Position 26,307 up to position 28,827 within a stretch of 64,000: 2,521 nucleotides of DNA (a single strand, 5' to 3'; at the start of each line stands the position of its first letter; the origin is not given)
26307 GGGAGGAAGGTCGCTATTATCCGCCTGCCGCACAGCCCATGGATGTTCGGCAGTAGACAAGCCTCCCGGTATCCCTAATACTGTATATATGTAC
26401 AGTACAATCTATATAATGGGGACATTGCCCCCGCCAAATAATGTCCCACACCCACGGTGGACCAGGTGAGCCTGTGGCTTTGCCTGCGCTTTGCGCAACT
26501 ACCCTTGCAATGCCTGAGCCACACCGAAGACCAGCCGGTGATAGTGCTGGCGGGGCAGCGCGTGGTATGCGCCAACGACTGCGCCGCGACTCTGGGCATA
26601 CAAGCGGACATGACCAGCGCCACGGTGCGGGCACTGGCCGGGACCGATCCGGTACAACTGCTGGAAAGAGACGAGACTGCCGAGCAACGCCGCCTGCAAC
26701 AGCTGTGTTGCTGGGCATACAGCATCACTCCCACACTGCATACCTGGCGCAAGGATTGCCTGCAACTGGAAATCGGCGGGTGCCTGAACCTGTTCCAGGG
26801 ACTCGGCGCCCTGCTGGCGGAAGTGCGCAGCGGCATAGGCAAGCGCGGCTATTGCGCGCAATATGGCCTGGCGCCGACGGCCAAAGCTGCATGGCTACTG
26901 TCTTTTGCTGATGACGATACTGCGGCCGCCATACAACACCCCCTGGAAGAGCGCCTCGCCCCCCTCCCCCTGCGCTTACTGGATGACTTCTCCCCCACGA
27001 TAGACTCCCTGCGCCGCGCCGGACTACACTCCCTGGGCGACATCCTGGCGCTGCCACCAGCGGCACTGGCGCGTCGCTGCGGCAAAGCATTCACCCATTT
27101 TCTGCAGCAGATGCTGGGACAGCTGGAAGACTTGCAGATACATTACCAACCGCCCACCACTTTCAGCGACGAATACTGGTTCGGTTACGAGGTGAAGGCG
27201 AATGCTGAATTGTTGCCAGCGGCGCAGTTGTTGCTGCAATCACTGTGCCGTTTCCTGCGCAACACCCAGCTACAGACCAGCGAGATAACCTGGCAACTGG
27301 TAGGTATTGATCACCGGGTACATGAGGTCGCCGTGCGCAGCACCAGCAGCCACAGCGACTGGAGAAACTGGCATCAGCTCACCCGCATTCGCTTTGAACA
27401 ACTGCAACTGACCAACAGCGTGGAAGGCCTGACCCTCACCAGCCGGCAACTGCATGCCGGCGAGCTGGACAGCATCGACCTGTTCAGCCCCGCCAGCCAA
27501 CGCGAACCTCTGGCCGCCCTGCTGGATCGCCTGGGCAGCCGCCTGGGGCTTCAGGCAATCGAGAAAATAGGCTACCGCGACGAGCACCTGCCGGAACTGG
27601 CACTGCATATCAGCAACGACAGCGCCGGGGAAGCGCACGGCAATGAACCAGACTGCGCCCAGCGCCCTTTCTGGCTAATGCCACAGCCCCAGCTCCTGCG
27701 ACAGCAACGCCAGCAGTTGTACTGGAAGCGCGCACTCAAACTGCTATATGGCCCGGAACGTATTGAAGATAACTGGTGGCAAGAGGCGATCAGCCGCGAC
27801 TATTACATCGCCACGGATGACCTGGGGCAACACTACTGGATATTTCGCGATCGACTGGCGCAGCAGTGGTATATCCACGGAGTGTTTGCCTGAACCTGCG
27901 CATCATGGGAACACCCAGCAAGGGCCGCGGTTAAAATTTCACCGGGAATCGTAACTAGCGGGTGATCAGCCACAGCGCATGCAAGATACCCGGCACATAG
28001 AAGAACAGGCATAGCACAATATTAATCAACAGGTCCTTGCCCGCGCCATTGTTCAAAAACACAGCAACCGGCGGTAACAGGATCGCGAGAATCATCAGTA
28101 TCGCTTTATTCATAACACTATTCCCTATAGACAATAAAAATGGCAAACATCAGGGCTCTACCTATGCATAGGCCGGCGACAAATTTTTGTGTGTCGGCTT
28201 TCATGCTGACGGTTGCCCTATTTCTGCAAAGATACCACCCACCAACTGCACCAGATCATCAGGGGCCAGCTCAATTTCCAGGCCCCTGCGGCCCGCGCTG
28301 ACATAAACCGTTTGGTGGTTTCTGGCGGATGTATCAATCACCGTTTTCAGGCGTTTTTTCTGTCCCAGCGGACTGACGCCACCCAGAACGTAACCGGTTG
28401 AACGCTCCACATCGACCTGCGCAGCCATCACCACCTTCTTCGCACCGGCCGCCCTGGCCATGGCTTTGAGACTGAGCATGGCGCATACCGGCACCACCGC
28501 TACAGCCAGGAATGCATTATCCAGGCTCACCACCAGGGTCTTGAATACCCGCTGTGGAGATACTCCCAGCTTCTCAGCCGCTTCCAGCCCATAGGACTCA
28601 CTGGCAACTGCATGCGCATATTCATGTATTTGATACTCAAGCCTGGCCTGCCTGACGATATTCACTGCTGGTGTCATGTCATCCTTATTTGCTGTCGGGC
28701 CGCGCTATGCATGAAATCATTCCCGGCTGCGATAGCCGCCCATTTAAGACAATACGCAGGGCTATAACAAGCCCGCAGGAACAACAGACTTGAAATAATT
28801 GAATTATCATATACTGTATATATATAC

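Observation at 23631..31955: SOS mutasome (imuA / imuB / dnaE2) split into three separately LexA-boxed units by unrelated insertions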

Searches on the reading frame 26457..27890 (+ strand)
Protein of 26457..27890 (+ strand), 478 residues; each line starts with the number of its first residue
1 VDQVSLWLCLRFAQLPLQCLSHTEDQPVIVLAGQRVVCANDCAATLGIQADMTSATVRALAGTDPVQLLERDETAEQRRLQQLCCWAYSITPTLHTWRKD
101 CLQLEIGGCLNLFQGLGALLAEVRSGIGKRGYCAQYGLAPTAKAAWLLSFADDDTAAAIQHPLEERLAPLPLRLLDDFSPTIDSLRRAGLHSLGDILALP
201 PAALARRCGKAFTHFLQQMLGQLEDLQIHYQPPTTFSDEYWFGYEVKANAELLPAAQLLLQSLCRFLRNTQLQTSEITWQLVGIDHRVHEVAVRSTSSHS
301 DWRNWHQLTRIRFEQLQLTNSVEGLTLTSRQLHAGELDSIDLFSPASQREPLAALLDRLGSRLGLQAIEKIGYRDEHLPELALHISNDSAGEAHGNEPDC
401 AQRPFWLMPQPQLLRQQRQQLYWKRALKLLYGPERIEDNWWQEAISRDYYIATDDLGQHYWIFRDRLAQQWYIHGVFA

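Call 9: search_protein_families(library=pfam, proteins=[window:26457-27890:+], max_evalue=0.01)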
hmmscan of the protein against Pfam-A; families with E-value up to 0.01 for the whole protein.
window:26457-27890:+ (478 aa): 1 family
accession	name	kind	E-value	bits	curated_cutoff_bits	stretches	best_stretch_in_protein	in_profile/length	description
PF00817.25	IMS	-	3.5e-08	33.9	23.2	1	24-149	19-147/148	impB/mucB/samB family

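Call 10: search_protein_families(library=ncbifam, proteins=[window:26457-27890:+], max_evalue=0.01)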
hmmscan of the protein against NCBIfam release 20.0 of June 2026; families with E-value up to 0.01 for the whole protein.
window:26457-27890:+ (478 aa): 1 family
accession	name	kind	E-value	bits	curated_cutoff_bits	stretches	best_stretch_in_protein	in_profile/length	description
NF002751.0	PRK02794.1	equivalog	3.8e-05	22.7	371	1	24-370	61-414/425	DNA polymerase IV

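Call 13: find_homologous_proteins(query=window:26466-27890:+, max_evalue=1e-20)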
Query window:26466-27890:+ (475 aa): 470 proteins with E <= 1e-20 among 8000 candidates; the best 120 are listed.
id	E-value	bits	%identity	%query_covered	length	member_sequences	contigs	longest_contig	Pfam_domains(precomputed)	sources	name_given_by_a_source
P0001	0.0e+0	1094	100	100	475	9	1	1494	PF00817.26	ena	-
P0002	1.0e-285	966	88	100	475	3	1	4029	PF00817.26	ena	-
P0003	3.1e-246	836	76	100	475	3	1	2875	PF00817.26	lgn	-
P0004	1.7e-245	833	76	100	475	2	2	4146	PF00817.26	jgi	jgi:protein ImuB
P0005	2.2e-244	830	75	100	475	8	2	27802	PF00817.26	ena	-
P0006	8.2e-243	824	75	100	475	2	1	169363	PF00817.26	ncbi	-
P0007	2.6e-242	823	76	100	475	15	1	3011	PF00817.26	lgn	-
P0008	3.2e-242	823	75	100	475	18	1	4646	PF00817.26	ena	-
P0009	3.6e-242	822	76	100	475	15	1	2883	PF00817.26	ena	-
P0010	4.1e-242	822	75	100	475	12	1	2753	PF00817.26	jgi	-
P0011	1.9e-241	820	75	100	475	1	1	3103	PF00817.26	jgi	jgi:protein ImuB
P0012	2.0e-241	820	74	100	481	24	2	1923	PF00817.26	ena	-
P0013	2.1e-241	820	75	100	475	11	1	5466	PF00817.26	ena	-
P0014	5.0e-241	819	75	100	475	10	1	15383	PF00817.26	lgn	-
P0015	2.1e-240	817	75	100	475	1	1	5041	PF00817.26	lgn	-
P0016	4.9e-240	815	75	100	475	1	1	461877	PF00817.26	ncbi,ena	-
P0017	3.4e-239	813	75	100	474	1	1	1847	PF00817.26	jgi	-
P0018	2.0e-238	810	75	100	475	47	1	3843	PF00817.26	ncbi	-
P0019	5.3e-238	809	75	100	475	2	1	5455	PF00817.26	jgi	jgi:protein ImuB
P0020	6.9e-238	808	73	100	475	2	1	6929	PF00817.26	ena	-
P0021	7.6e-238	808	74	100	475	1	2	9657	PF00817.26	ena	-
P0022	2.7e-237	806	74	100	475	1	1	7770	PF00817.26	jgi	jgi:protein ImuB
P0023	4.8e-237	805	74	100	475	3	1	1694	PF00817.26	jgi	-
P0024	6.6e-237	805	73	100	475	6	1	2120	PF00817.26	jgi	jgi:protein ImuB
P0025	7.8e-237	805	75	100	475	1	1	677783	PF00817.26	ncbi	ncbi:MAG: DNA polymerase Y family protein [Halioglobus sp.]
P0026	2.7e-236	803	73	100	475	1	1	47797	PF00817.26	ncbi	-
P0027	5.2e-236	802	73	100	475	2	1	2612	PF00817.26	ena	-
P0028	7.5e-236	801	73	100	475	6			PF00817.26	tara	tara:strand:+ start:19253 stop:20680 length:1428 start_codon:yes stop_codon:yes gene_type:complete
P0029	2.8e-235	800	73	100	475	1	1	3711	PF00817.26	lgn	-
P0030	3.7e-235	799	74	100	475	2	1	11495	PF00817.26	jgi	jgi:protein ImuB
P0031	5.0e-235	799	74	100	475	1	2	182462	PF00817.26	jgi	jgi:protein ImuB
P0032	1.0e-234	798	74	100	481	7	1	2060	PF00817.26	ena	-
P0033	1.7e-234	797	73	100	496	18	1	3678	PF00817.26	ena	-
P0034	1.8e-234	797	73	100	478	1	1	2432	PF00817.26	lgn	-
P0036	2.5e-234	796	74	100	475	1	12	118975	PF00817.26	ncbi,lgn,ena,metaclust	metaclust:\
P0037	2.7e-234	796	73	100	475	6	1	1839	PF00817.26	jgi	-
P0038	4.1e-234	796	73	100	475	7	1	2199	PF00817.26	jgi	-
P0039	4.7e-234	796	73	100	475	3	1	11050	PF00817.26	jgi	jgi:protein ImuB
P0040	5.4e-234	795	74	100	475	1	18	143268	PF00817.26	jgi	jgi:protein ImuB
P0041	1.7e-233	794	73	100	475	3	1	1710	PF00817.26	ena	-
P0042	2.9e-233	793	73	100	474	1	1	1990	PF00817.26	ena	-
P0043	3.5e-233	793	72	100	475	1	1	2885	PF00817.26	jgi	jgi:protein ImuB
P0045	5.3e-233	792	73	100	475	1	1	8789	PF00817.26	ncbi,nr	ncbi:MAG: DNA polymerase Y family protein [Halioglobus sp.]|nr:DNA polymerase Y family protein [Hali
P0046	7.8e-233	792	73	100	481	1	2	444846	PF00817.26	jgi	jgi:protein ImuB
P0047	8.1e-233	791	73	100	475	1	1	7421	PF00817.26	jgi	jgi:protein ImuB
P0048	9.3e-233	791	72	100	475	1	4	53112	PF00817.26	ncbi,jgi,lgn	ncbi:MAG: protein ImuB [Halioglobus sp.]|jgi:protein ImuB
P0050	2.1e-232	790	73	100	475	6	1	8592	PF00817.26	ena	-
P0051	2.1e-232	790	73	100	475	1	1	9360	PF00817.26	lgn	-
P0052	3.0e-232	790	74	100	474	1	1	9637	PF00817.26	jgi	-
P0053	4.3e-232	789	73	100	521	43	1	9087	PF00817.26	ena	-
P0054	4.4e-232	789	73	100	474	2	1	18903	PF00817.26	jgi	jgi:protein ImuB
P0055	5.8e-232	789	73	100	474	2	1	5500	PF00817.26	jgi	jgi:protein ImuB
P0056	6.9e-232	788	73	100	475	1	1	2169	PF00817.26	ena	-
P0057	1.7e-231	787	72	100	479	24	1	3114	PF00817.26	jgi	jgi:protein ImuB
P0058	3.3e-231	786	72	100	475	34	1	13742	PF00817.26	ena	-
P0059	4.0e-231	786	71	100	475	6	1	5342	PF00817.26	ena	-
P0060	4.0e-231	786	73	100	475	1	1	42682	PF00817.26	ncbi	-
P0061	5.8e-231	785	73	100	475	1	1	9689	PF00817.26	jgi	jgi:protein ImuB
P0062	1.9e-230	784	72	100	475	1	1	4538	PF00817.26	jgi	-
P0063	5.2e-230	782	71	100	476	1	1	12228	PF00817.26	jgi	jgi:protein ImuB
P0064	5.5e-230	782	72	100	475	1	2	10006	PF00817.26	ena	-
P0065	1.2e-229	781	72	100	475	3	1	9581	PF00817.26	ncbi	-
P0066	1.2e-229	781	72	100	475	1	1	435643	PF00817.26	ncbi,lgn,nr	ncbi:Protein ImuB [Halioglobus japonicus]|nr:Protein ImuB [Halioglobus japonicus]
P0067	1.3e-229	781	73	100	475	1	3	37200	PF00817.26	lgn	-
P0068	1.4e-229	781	72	100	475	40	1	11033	PF00817.26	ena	-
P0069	1.5e-229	781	70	100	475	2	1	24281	PF00817.26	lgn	-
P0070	1.8e-229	780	73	100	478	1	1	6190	PF00817.26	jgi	-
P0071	3.5e-229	780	71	100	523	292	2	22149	PF00817.26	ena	-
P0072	1.2e-228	778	72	100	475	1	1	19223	PF00817.26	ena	-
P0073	1.5e-228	777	71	100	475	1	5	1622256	PF00817.26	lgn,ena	-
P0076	3.4e-228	776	71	100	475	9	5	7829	PF00817.26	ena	-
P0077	3.5e-228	776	71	100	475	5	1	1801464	PF00817.26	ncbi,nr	ncbi:MAG: DNA polymerase Y family protein [Halioglobus sp.]|nr:DNA polymerase Y family protein [Hali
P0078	3.0e-227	773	71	100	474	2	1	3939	PF00817.26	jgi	jgi:protein ImuB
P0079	3.8e-227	773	71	100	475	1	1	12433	PF00817.26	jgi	-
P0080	2.1e-226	770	72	100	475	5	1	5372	PF00817.26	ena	-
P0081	4.5e-226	769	71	100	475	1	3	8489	PF00817.26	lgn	-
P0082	4.8e-226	769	70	100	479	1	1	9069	PF00817.26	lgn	-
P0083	7.0e-226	769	71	100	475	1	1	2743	PF00817.26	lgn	-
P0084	1.2e-225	768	72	100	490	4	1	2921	PF00817.26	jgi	jgi:protein ImuB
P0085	1.2e-225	768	70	100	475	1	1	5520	PF00817.26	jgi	jgi:protein ImuB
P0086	3.6e-225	766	71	100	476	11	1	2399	PF00817.26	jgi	-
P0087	4.0e-225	766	71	100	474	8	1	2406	PF00817.26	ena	-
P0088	4.5e-225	766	72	100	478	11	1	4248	PF00817.26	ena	-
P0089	6.8e-225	765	69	100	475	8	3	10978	PF00817.26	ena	-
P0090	1.0e-224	765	72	100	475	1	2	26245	PF00817.26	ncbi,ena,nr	ncbi:MAG: DNA polymerase Y family protein [Halioglobus sp.]|nr:DNA polymerase Y family protein [Hali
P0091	1.5e-224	764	70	100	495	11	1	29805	PF00817.26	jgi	jgi:protein ImuB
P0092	2.2e-224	764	72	100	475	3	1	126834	PF00817.26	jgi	jgi:protein ImuB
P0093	3.6e-224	763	70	100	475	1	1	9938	PF00817.26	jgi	jgi:protein ImuB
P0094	4.3e-224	763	71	100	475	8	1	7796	PF00817.26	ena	-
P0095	6.9e-224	762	71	100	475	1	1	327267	PF00817.26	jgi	jgi:protein ImuB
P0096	8.0e-224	762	72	100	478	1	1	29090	PF00817.26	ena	-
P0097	8.0e-224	762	71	100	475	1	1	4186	PF00817.26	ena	-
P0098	1.1e-223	761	69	100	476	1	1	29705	PF00817.26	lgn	-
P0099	1.2e-223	761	71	100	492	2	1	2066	PF00817.26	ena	-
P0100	2.0e-223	761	70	100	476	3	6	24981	PF00817.26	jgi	jgi:protein ImuB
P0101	2.3e-223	760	69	100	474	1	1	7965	PF00817.26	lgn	-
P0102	2.4e-223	760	71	100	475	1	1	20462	PF00817.26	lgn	-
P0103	3.0e-223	760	70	100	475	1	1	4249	PF00817.26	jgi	jgi:protein ImuB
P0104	5.2e-223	759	70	100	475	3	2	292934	PF00817.26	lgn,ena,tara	tara:strand:- start:175 stop:1602 length:1428 start_codon:yes stop_codon:yes gene_type:complete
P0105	1.7e-222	757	71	100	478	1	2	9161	PF00817.26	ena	-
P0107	2.8e-222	757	70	100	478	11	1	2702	PF00817.26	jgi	-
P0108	6.7e-222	755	69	100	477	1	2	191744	PF00817.26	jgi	jgi:protein ImuB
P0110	3.5e-221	753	71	100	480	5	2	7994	PF00817.26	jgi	jgi:protein ImuB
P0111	4.2e-221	753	69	100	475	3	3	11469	PF00817.26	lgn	-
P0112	5.0e-221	753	69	100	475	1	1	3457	PF00817.26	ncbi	ncbi:MAG: DNA polymerase Y family protein [Halioglobus sp.]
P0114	2.2e-220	750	69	100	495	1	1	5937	PF00817.26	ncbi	-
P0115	3.9e-220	750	69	100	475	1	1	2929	PF00817.26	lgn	-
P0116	4.8e-220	749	70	100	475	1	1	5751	PF00817.26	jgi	jgi:protein ImuB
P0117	7.4e-220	749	69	100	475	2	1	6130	PF00817.26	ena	-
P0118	7.4e-220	749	69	100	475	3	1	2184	PF00817.26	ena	-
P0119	9.7e-220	748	69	100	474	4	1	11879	PF00817.26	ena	-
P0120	1.3e-219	748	69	100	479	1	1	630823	PF00817.26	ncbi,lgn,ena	-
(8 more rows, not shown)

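Call 15: find_related_loci(query=A1, collection=genome_contigs, flank=10000)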
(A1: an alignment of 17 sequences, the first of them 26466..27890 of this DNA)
Query A1 (475 aa) in genome_contigs; peptide patterns used: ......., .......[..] (x = any residue, [..] = any of these).
209 stretches matched a pattern; 179 encode a relative of the query (tblastn E <= 1e-3); the best 80 are kept; 80 distinct loci.
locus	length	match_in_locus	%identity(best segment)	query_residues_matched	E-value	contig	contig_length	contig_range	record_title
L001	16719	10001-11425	76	1-475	0e+0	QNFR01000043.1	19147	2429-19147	MAG: Gammaproteobacteria bacterium isolate B37_G6 B37_Guay6_scaffold_01244, whole genome shotgun sequence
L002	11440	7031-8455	76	1-475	0e+0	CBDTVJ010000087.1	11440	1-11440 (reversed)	MAG TPA_asm: uncultured Halieaceae bacterium isolate SRR7614707_concoct_60 genome assembly, contig: ERZ23877653.2660, wh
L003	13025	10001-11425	75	1-475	0e+0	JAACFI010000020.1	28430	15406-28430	MAG: Haliea sp. isolate bin.47 scaffold_560, whole genome shotgun sequence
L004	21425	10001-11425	74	1-475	0e+0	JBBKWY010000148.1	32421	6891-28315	MAG: Halioglobus sp. isolate metabat_bins.23 k119_4369231, whole genome shotgun sequence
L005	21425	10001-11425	75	1-475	0e+0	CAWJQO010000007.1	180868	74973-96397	MAG: uncultured Gammaproteobacteria bacterium isolate MFD03899.bin.2.89 genome assembly, contig: contig_18503, whole gen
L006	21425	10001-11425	74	1-475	0e+0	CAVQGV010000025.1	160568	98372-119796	MAG: uncultured Gammaproteobacteria bacterium isolate MFD09848.bin.2.30 genome assembly, contig: contig_5630, whole geno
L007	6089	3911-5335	75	1-475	0e+0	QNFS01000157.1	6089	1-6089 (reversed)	MAG: Gammaproteobacteria bacterium isolate B36_G6 B36_Guay6_scaffold_15136, whole genome shotgun sequence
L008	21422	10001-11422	74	1-474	0e+0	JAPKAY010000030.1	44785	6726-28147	MAG: Halioglobus sp. isolate ANT-24 NODE_357_length_44785_cov_6.757165, whole genome shotgun sequence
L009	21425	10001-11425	74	1-475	0e+0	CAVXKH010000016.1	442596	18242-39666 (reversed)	MAG: uncultured Gammaproteobacteria bacterium isolate MFD02979.bin.2.89 genome assembly, contig: contig_50313, whole gen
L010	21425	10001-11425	73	1-475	0e+0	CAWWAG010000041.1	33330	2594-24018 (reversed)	MAG TPA_asm: uncultured Halioglobus sp. isolate ERR3589568_binner13_14 genome assembly, contig: ERZ7462167.1335, whole g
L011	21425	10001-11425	73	1-475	0e+0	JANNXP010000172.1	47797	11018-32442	MAG: Haliea sp. isolate VAR_34_metabat_169 VAR_34_k141_1310837, whole genome shotgun sequence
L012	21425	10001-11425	75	1-475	0e+0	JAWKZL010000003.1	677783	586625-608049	MAG: Halioglobus sp. isolate BC1.115 BC1.115.fa-3, whole genome shotgun sequence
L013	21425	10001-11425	73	1-475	0e+0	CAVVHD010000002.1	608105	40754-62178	MAG: uncultured Gammaproteobacteria bacterium isolate MFD02979.bin.1.123 genome assembly, contig: contig_19177, whole ge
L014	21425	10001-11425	74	1-475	0e+0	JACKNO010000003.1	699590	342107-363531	MAG: Pseudomonadales bacterium isolate HK-STAS-PROT-146 HK-STAS-PROT-146_3, whole genome shotgun sequence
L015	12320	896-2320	74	1-475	0e+0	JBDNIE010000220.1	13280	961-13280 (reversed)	MAG: Halioglobus sp. isolate concoct.55.ELB k141_511885, whole genome shotgun sequence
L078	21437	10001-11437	65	1-475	0e+0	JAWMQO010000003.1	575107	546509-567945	Halieaceae bacterium WMMBA4 NODE_3_length_575107_cov_51.487087, whole genome shotgun sequence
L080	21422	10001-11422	66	9-475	0e+0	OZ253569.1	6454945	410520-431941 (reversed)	MAG: Halioglobus sp. isolate bb56aa51-f25a-4d13-a50e-7265ea3c6a54 genome assembly, chromosome: 1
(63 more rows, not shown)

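Call 43: find_encoding_contigs(protein=P0002, flank=5000, max_places=4)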
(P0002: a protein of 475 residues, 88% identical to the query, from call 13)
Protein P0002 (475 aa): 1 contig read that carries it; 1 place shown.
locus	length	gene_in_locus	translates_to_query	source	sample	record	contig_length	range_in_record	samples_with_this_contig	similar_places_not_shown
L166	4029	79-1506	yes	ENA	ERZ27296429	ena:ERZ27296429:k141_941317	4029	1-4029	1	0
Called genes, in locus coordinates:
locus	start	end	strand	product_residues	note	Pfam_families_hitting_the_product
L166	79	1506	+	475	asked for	PF00817:IMS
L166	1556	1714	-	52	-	PF01679:Pmp3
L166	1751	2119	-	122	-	PF07883:Cupin_2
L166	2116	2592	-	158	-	PF04073:tRNA_edit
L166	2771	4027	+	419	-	?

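Call 52: search_protein_families(library=ncbifam, proteins=[L078:9489-10001:+], max_evalue=0.001)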
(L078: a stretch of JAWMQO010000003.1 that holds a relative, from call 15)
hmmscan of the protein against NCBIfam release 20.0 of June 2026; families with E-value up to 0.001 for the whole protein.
L078:9489-10001:+ (171 aa): 11 families
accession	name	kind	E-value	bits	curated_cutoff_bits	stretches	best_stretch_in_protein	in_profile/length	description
NF001664.0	PRK00431.1-6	equivalog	1.4e-63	213.4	200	1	2-168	2-170/173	O-acetyl-ADP-ribose deacetylase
NF001661.0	PRK00431.1-2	equivalog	4.9e-52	176.4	291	1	4-165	3-169/179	O-acetyl-ADP-ribose deacetylase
NF001660.0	PRK00431.1-1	equivalog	2.7e-51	173.6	271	1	4-163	5-167/177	O-acetyl-ADP-ribose deacetylase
NF001663.0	PRK00431.1-4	equivalog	2.9e-48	164.1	285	1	2-163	7-171/180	ADP-ribose-binding protein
NF003163.0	PRK04143.1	equivalog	1.3e-38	132.9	272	1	3-166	84-259/265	protein-ADP-ribose hydrolase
NF001667.0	PRK00431.2-3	equivalog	5.1e-34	117.5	252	1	4-164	10-170/182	ADP-ribose-binding protein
NF001668.0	PRK00431.2-4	equivalog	2.5e-30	105.4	278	1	4-138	51-182/220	ADP-ribose-binding protein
NF009880.0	PRK13341.1-1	equivalog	3.6e-30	104.9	891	1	4-135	429-560/599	AAA family ATPase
NF001665.0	PRK00431.2-1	equivalog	2.2e-27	95.7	315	1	3-140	9-143/177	ADP-ribose-binding protein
NF001662.0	PRK00431.1-3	equivalog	1.5e-17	64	215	1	3-139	4-150/185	[protein ADP-ribosylglutamate] hydrolase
NF001666.0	PRK00431.2-2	equivalog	1.2e-16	61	246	1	4-149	3-143/164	ADP-ribose-binding protein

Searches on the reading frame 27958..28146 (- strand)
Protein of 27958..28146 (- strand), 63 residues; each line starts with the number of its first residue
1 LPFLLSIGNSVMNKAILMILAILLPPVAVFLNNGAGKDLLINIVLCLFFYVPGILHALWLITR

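Call 9: search_protein_families(library=pfam, proteins=[window:27958-28146:-], max_evalue=0.01)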
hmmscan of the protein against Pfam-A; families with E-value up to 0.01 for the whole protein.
window:27958-28146:- (63 aa): 1 family
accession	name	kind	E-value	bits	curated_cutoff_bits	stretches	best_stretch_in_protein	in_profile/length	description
PF01679.22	Pmp3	-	2.3e-20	72.8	22.9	1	15-61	2-48/49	Proteolipid membrane potential modulator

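Call 10: search_protein_families(library=ncbifam, proteins=[window:27958-28146:-], max_evalue=0.01)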
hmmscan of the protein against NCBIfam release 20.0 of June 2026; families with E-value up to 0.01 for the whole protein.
window:27958-28146:- (63 aa): 0 families

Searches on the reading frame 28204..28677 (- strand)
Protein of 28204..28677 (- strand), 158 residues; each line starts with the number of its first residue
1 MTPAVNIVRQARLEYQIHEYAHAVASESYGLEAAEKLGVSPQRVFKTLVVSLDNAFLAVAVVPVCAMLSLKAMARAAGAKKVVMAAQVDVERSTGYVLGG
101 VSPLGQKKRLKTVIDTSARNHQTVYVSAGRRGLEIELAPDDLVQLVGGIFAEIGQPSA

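Call 9: search_protein_families(library=pfam, proteins=[window:28204-28677:-], max_evalue=0.01)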
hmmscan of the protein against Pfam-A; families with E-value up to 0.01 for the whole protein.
window:28204-28677:- (158 aa): 1 family
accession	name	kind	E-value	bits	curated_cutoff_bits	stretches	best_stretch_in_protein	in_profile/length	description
PF04073.20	tRNA_edit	-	5.3e-25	88.3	25.5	1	32-144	9-122/123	Aminoacyl-tRNA editing domain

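Call 10: search_protein_families(library=ncbifam, proteins=[window:28204-28677:-], max_evalue=0.01)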
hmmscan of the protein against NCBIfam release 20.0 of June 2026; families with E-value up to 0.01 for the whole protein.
window:28204-28677:- (158 aa): 3 families
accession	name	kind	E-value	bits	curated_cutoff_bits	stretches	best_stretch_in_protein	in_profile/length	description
NF007951.0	PRK10670.1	equivalog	5.9e-53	179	243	1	1-155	1-157/159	Cys-tRNA(Pro)/Cys-tRNA(Cys) deacylase YbaK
TIGR00011.1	YbaK_EbsC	equivalog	6.7e-53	178.5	153.25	1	2-153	1-151/152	Cys-tRNA(Pro) deacylase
NF006625.0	PRK09194.1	equivalog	1.4e-05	24.2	558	1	32-132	262-361/559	proline--tRNA ligase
